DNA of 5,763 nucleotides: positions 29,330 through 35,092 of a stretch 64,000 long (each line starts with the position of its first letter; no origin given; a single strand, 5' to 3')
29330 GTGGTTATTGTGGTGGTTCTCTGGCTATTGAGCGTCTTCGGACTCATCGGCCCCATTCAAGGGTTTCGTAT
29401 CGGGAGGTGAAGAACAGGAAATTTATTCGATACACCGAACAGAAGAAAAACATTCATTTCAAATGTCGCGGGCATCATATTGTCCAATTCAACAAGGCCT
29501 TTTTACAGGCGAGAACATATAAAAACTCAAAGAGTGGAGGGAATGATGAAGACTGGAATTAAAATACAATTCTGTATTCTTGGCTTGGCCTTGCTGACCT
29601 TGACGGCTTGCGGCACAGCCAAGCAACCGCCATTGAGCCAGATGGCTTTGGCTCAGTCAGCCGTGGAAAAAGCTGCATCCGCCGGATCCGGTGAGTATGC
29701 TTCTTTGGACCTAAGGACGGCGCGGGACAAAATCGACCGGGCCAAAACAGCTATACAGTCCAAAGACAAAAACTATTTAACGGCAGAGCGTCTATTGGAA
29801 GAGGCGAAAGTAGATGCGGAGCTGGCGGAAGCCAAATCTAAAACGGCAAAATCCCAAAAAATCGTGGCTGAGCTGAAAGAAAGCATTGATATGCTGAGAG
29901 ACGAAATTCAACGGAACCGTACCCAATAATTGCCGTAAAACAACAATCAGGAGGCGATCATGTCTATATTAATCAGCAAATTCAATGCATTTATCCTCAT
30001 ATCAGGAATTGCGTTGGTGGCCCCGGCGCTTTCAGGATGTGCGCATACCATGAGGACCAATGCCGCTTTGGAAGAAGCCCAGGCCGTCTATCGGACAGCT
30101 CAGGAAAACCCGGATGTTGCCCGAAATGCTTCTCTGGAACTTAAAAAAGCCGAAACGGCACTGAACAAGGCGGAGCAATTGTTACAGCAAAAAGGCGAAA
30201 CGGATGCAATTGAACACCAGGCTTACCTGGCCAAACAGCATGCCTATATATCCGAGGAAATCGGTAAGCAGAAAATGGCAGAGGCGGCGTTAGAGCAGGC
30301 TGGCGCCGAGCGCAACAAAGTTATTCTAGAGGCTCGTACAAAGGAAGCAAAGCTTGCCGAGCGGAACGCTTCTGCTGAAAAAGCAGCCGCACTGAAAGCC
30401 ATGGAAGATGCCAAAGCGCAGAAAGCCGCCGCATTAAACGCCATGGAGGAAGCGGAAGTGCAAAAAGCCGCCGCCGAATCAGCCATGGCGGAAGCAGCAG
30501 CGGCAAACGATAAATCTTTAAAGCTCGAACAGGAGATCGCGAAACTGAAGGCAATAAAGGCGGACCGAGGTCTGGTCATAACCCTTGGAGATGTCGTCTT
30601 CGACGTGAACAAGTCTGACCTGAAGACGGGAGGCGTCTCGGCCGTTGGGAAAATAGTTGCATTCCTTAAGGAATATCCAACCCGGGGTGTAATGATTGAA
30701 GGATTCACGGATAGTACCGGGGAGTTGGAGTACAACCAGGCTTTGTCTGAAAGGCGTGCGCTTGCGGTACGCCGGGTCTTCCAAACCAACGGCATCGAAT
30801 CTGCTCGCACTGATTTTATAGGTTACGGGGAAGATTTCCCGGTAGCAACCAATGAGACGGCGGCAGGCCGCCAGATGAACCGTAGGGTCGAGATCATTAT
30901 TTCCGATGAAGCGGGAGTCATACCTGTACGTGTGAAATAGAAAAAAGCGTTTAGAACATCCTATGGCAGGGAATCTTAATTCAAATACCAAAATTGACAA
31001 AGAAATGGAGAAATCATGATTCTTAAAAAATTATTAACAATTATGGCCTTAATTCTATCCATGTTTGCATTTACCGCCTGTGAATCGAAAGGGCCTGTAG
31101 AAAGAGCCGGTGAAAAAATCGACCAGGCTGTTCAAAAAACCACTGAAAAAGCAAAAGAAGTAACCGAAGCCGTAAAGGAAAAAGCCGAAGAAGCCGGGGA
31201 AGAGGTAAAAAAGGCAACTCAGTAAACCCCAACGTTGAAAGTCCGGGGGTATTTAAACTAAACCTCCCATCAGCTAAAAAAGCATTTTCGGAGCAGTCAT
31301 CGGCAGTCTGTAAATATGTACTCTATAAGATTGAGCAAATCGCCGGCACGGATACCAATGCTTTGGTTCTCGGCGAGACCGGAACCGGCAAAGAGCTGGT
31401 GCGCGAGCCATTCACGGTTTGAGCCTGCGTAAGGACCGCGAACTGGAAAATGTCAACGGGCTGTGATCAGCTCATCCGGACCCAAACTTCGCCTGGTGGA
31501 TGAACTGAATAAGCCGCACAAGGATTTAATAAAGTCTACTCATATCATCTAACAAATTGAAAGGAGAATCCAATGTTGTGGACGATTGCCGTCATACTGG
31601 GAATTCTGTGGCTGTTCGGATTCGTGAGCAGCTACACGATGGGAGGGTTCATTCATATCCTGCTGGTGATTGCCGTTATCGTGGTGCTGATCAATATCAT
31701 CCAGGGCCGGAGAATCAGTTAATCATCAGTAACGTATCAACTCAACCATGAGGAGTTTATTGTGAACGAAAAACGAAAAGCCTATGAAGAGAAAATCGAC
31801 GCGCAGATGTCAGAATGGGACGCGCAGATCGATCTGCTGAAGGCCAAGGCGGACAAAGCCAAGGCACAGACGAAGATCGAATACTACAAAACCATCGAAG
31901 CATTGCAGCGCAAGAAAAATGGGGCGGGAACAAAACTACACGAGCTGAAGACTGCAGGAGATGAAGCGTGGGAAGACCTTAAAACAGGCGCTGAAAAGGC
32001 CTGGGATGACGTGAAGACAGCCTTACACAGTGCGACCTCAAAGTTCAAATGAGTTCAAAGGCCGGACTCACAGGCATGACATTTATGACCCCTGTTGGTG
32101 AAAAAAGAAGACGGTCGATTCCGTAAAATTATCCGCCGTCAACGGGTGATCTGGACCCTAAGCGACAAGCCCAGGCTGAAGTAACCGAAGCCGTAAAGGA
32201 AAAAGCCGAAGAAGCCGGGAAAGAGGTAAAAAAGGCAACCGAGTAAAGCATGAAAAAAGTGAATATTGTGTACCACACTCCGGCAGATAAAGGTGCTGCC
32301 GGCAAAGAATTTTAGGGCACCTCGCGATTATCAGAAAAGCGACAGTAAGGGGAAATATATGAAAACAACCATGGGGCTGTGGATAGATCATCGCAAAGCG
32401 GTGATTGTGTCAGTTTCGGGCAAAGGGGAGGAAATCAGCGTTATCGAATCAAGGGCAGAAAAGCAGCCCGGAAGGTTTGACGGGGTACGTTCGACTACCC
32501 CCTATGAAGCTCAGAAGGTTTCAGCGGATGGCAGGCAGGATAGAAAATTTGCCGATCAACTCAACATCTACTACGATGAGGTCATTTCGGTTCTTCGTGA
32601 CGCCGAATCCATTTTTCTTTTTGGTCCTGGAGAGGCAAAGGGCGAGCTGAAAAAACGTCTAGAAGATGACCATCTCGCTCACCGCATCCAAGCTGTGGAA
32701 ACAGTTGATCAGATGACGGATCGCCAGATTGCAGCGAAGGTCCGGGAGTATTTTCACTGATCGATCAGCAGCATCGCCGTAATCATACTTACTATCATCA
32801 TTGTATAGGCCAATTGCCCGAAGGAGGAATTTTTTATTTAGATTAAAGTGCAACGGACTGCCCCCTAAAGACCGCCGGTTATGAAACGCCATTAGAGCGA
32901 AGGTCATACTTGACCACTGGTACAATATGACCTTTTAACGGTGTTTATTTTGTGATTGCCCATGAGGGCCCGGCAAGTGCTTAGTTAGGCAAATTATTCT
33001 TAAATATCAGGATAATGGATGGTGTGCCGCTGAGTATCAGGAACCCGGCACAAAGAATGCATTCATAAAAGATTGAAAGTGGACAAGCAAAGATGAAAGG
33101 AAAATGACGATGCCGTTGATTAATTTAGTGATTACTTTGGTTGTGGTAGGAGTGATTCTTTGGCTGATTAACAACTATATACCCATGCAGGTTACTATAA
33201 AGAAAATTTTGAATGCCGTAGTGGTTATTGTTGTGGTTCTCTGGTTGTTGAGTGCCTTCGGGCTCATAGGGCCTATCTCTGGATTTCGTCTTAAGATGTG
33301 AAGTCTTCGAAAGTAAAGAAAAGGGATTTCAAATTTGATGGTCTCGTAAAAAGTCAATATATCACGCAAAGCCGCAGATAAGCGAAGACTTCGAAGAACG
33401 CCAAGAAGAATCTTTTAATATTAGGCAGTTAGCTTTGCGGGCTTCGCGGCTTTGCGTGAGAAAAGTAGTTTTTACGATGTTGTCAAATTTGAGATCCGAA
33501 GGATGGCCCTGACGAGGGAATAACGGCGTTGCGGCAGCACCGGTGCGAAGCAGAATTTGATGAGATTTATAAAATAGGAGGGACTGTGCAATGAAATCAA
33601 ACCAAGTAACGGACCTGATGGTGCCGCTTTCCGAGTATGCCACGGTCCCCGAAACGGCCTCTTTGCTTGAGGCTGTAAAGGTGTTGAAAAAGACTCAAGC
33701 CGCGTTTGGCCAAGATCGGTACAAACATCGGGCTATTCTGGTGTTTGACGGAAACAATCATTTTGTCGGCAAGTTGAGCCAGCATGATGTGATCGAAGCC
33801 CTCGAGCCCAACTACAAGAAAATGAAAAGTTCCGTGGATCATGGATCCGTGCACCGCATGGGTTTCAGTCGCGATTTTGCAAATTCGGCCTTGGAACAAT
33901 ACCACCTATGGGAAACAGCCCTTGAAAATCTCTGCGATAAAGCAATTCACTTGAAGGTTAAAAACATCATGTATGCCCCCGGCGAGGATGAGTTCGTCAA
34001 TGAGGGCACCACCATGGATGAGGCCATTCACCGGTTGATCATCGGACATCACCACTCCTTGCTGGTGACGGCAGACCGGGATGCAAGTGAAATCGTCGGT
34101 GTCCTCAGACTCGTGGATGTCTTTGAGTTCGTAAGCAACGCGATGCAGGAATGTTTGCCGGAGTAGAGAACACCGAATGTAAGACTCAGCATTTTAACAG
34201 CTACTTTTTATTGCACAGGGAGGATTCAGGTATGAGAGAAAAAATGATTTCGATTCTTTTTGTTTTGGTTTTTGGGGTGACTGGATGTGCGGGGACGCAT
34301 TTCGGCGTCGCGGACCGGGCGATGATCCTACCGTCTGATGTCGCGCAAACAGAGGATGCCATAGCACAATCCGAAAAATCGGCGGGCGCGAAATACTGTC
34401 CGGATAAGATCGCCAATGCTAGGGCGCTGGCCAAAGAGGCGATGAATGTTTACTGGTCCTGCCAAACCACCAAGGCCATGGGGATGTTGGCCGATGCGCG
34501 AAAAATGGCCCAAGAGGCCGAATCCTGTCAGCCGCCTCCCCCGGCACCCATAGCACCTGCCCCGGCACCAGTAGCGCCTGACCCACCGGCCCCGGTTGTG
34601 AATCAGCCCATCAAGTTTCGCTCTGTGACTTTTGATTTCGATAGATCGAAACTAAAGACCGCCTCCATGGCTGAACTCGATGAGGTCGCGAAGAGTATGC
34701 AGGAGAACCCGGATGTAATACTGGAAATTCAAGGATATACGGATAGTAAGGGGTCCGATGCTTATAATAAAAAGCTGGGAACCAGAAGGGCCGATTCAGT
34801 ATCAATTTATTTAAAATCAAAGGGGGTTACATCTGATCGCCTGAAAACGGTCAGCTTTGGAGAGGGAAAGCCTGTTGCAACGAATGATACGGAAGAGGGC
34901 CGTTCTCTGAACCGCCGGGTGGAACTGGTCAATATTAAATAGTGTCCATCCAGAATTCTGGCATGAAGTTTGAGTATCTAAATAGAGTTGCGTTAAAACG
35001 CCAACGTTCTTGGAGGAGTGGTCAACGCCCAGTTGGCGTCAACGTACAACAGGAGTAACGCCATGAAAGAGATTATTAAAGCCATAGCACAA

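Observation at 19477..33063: Regulatory cassette (palindromic UAS + A/T spacer + sigma54 promoter) present three times intact and once degenerate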

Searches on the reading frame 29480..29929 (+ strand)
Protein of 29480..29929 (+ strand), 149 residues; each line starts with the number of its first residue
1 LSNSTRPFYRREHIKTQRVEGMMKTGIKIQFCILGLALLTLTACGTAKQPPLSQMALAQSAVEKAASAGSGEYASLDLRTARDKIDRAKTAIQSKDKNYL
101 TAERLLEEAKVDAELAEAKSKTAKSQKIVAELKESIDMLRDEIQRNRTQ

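Call 10: search_protein_families(library=pfam, proteins=[window:29480-29929:+])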
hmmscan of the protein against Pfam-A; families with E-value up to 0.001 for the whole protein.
window:29480-29929:+ (149 aa): 1 family
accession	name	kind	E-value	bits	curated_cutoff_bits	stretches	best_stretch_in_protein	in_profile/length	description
PF14346.11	DUF4398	-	2.6e-17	63.5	27.9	1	54-131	2-77/78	Domain of unknown function (DUF4398)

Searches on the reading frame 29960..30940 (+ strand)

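Call 11: search_protein_families(library=pfam, proteins=[window:29960-30940:+])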
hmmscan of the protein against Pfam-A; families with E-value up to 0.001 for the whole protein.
window:29960-30940:+ (326 aa): 2 families
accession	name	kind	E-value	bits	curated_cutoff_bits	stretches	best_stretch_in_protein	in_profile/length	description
PF00691.25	OmpA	-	3.9e-19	69.2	27.2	1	214-308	2-98/98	OmpA family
PF14346.11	DUF4398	-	5.6e-12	46.4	27.9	1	35-114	1-78/78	Domain of unknown function (DUF4398)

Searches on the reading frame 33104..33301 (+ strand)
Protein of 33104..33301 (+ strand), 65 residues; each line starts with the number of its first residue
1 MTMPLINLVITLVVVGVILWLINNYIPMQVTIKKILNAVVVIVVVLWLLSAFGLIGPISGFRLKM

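Call 11: search_protein_families(library=pfam, proteins=[window:33104-33301:+])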
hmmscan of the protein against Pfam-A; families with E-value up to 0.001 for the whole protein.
window:33104-33301:+ (65 aa): 0 families

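Call 51: search_protein_families(library=ncbifam, proteins=[window:33104-33301:+], max_evalue=0.001)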
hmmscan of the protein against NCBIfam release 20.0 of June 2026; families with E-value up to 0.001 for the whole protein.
window:33104-33301:+ (65 aa): 1 family
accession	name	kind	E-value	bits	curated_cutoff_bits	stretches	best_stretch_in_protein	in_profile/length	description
NF041949.1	THIVI_2564_fam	equivalog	2.9e-21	75.3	33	1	5-55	1-51/51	Thivi_2564 family membrane protein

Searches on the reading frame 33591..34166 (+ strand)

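Call 11: search_protein_families(library=pfam, proteins=[window:33591-34166:+])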
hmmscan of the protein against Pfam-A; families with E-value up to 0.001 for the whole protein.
window:33591-34166:+ (191 aa): 1 family
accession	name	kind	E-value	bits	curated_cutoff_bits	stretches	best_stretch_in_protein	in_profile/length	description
PF00571.33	CBS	-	7e-14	52.3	24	2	7-71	2-55/57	CBS domain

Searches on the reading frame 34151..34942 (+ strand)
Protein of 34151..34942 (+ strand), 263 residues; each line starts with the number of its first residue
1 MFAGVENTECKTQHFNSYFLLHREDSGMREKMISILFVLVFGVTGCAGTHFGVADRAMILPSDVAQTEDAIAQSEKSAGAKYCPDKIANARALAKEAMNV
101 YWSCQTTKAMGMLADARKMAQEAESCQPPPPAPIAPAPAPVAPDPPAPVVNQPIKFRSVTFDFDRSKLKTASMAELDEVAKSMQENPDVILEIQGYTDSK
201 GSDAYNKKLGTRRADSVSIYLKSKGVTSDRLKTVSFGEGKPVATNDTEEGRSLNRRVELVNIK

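Call 11: search_protein_families(library=pfam, proteins=[window:34151-34942:+])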
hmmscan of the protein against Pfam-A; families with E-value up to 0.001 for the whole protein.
window:34151-34942:+ (263 aa): 3 families
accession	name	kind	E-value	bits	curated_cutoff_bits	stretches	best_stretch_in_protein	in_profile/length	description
PF00691.25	OmpA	-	1.6e-23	83.3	27.2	1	160-255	1-98/98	OmpA family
PF05359.17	DUF748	-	0.00019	20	50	1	156-208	878-931/1037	Domain of Unknown Function (DUF748)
PF04625.18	DEC-1_N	-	0.00089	18.8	29.2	0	126-196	118-190/403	DEC-1 protein, N-terminal region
